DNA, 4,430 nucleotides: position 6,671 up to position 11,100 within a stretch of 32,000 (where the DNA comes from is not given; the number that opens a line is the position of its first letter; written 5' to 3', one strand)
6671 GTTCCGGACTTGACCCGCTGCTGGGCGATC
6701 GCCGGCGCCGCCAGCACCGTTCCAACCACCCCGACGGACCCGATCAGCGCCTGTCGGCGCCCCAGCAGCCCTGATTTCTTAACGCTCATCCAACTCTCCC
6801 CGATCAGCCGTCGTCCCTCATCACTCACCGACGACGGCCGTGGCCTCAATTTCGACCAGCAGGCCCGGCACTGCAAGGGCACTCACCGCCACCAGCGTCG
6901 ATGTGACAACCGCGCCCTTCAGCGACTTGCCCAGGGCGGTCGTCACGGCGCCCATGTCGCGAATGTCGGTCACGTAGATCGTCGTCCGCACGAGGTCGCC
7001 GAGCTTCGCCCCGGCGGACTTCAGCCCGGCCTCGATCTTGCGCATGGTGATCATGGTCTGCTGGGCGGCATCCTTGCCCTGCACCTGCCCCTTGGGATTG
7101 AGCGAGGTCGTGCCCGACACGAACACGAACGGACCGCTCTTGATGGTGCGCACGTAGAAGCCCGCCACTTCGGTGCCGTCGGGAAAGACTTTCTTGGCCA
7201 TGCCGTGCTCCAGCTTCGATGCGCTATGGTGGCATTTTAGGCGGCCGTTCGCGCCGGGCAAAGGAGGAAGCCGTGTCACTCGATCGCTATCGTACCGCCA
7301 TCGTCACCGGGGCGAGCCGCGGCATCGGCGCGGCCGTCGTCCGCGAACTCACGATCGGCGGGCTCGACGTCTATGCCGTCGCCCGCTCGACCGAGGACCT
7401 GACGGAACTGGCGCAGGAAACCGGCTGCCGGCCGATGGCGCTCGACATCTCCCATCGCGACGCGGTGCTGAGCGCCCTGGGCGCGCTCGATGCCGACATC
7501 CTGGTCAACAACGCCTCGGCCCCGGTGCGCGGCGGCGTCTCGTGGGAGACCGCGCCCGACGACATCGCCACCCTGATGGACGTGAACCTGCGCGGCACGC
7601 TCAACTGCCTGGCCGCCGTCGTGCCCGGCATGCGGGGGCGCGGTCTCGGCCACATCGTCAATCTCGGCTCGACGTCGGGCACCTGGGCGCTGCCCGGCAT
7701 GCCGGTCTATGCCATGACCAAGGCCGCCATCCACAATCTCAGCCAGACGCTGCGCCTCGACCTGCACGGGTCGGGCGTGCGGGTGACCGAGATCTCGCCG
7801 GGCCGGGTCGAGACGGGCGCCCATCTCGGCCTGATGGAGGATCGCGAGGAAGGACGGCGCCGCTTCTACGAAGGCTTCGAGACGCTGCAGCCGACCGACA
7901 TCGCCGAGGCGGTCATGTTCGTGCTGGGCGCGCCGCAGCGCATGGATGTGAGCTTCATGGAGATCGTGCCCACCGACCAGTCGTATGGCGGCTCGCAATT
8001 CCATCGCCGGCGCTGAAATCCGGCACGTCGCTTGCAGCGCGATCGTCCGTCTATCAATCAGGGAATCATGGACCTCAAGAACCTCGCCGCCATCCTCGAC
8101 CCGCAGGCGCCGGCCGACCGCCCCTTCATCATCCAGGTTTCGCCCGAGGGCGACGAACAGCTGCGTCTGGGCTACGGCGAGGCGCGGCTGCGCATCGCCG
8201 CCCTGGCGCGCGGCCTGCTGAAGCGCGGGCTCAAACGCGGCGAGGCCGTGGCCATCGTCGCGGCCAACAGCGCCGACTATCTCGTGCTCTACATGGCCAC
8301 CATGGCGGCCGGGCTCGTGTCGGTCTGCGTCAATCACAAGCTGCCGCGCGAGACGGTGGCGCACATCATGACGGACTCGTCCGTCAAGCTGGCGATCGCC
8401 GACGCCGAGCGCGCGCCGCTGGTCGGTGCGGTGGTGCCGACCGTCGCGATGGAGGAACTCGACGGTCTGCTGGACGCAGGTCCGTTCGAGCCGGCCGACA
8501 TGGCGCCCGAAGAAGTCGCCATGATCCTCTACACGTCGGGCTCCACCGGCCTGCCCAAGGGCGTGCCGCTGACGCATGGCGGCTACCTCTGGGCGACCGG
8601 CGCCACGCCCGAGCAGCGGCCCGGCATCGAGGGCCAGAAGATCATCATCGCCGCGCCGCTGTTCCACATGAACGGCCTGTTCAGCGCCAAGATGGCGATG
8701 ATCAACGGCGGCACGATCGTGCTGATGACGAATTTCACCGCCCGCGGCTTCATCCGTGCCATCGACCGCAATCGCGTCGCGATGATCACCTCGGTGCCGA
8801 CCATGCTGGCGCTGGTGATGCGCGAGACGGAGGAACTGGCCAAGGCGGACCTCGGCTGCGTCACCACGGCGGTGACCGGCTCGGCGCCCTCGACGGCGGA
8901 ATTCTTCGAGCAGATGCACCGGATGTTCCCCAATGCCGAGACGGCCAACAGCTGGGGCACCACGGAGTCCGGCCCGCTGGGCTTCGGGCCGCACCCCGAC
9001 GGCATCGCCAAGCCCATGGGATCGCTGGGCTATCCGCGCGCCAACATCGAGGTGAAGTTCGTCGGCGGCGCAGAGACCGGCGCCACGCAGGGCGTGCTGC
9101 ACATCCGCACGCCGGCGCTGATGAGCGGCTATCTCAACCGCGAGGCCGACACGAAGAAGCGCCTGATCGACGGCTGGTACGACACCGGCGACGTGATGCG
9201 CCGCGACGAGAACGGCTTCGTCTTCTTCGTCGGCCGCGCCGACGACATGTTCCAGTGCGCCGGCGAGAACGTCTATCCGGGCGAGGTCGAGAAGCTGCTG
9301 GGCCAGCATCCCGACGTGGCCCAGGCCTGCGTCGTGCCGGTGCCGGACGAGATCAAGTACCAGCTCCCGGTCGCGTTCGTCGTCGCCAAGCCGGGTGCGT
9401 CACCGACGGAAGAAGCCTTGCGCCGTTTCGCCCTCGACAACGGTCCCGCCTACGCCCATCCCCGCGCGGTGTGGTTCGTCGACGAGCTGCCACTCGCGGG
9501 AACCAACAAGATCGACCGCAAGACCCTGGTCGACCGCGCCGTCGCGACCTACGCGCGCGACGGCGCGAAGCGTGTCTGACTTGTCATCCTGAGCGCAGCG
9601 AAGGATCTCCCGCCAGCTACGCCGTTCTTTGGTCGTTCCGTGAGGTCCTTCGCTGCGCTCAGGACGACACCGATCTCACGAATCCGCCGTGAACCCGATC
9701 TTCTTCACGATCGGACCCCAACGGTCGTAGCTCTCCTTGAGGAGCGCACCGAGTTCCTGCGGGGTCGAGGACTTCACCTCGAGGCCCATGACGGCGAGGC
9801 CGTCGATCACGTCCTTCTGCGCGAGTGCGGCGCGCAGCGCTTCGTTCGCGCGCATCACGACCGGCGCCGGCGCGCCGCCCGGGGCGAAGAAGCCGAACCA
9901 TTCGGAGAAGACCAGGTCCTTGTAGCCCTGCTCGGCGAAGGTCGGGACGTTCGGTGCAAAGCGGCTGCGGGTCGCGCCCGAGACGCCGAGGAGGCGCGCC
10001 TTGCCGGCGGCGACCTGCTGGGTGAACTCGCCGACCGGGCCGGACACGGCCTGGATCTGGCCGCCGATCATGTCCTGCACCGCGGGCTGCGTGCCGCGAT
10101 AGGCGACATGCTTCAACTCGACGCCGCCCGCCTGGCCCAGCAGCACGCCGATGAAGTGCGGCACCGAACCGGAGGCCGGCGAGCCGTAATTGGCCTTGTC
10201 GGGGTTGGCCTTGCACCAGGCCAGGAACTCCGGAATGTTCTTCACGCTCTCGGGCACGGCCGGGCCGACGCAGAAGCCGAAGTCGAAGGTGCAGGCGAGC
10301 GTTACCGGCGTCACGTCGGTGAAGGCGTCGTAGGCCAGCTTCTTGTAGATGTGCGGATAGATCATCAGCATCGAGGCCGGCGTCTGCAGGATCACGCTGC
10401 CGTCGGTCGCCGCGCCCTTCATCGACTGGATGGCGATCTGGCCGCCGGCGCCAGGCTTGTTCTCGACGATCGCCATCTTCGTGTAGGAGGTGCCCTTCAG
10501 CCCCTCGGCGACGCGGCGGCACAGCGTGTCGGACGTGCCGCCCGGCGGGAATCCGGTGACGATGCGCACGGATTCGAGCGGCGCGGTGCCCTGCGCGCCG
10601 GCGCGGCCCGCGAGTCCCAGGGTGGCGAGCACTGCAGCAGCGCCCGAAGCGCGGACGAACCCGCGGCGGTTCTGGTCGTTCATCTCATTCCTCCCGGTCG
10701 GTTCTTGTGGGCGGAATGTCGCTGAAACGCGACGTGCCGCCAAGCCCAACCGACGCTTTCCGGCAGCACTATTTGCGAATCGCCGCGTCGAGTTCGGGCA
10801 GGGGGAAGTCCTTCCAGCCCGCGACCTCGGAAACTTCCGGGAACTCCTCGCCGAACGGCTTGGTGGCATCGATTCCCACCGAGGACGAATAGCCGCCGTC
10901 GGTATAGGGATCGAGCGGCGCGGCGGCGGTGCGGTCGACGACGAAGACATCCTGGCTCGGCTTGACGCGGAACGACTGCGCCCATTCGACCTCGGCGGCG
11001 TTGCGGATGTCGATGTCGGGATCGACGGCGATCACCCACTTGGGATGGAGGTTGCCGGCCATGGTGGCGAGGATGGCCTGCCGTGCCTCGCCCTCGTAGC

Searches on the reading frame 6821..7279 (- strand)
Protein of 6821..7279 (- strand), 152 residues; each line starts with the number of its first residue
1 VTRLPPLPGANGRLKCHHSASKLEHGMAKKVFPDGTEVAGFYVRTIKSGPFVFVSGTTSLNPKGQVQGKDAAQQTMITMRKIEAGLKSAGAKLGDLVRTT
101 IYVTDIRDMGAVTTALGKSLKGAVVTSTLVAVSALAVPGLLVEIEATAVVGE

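Call 9: search_protein_families(library=pfam, proteins=[window:6821-7279:-], max_evalue=0.001)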
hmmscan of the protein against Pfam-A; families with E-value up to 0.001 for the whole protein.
window:6821-7279:- (152 aa): 1 family
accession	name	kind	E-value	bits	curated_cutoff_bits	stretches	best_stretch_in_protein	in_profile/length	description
PF01042.26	Ribonuc_L-PSP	-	1.2e-23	83.8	27.3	1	38-150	7-121/121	Endoribonuclease L-PSP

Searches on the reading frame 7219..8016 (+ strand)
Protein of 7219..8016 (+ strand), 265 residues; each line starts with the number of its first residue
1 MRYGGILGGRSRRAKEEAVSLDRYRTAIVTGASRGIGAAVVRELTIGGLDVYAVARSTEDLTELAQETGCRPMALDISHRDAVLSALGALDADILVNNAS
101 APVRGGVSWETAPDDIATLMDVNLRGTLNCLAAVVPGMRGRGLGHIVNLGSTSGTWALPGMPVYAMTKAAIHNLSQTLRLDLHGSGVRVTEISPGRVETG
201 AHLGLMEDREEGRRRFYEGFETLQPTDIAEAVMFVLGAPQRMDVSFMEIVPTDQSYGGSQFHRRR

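Call 9: search_protein_families(library=pfam, proteins=[window:7219-8016:+], max_evalue=0.001)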
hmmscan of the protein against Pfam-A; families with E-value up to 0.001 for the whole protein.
window:7219-8016:+ (265 aa): 5 families
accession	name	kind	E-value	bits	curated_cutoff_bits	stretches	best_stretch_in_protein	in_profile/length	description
PF00106.31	adh_short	-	3.9e-38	131.3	26.6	1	26-202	2-187/195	short chain dehydrogenase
PF13561.12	adh_short_C2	-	5.5e-29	101.8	27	1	31-236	1-217/236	Enoyl-(Acyl carrier protein) reductase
PF01370.27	Epimerase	-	4e-07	30.1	20.9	1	28-152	2-116/240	NAD dependent epimerase/dehydratase family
PF13460.12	NAD_binding_10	-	2.4e-06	28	27.2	1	31-201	1-150/184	NAD(P)H-binding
PF08659.16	KR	-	6.7e-05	23.3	22.6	1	26-179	2-164/180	KR domain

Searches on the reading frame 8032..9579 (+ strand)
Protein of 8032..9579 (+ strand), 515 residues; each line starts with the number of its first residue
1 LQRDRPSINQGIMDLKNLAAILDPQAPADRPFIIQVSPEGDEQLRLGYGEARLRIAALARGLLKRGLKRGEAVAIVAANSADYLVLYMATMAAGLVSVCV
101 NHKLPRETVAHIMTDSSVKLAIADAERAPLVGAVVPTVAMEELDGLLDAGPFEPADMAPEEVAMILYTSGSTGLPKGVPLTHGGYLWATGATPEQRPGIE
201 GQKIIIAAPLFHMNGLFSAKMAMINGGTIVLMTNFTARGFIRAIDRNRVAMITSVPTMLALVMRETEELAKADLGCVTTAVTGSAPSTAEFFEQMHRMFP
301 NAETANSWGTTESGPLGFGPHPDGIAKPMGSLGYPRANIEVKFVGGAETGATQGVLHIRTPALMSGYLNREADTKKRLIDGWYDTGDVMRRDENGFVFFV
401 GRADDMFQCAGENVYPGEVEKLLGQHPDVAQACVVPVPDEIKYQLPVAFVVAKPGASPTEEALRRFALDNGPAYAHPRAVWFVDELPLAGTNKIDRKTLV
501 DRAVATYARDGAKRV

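Call 10: search_protein_families(library=pfam, proteins=[window:8032-9579:+], max_evalue=0.001)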
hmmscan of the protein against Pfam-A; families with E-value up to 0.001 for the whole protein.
window:8032-9579:+ (515 aa): 2 families
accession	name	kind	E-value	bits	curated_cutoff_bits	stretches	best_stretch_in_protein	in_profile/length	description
PF00501.34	AMP-binding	-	4e-68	230.4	29.9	1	27-368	9-384/384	AMP-binding enzyme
PF13193.12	AMP-binding_C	-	8.2e-21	75.2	24.5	1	418-493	1-76/76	AMP-binding enzyme C-terminal domain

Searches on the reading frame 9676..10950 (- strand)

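Call 5: search_protein_families(library=pfam, proteins=[window:9676-10950:-], max_evalue=0.01)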
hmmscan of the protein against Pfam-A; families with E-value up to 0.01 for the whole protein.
window:9676-10950:- (424 aa): 1 family
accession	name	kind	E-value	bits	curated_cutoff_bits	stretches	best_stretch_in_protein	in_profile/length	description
PF03401.19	TctC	-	7.6e-55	186.8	27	1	144-419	2-273/274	Tripartite tricarboxylate transporter family receptor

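Call 6: search_protein_families(library=ncbifam, proteins=[window:9676-10950:-], max_evalue=0.001)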
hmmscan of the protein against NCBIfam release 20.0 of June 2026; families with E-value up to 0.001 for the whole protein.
window:9676-10950:- (424 aa): 0 families
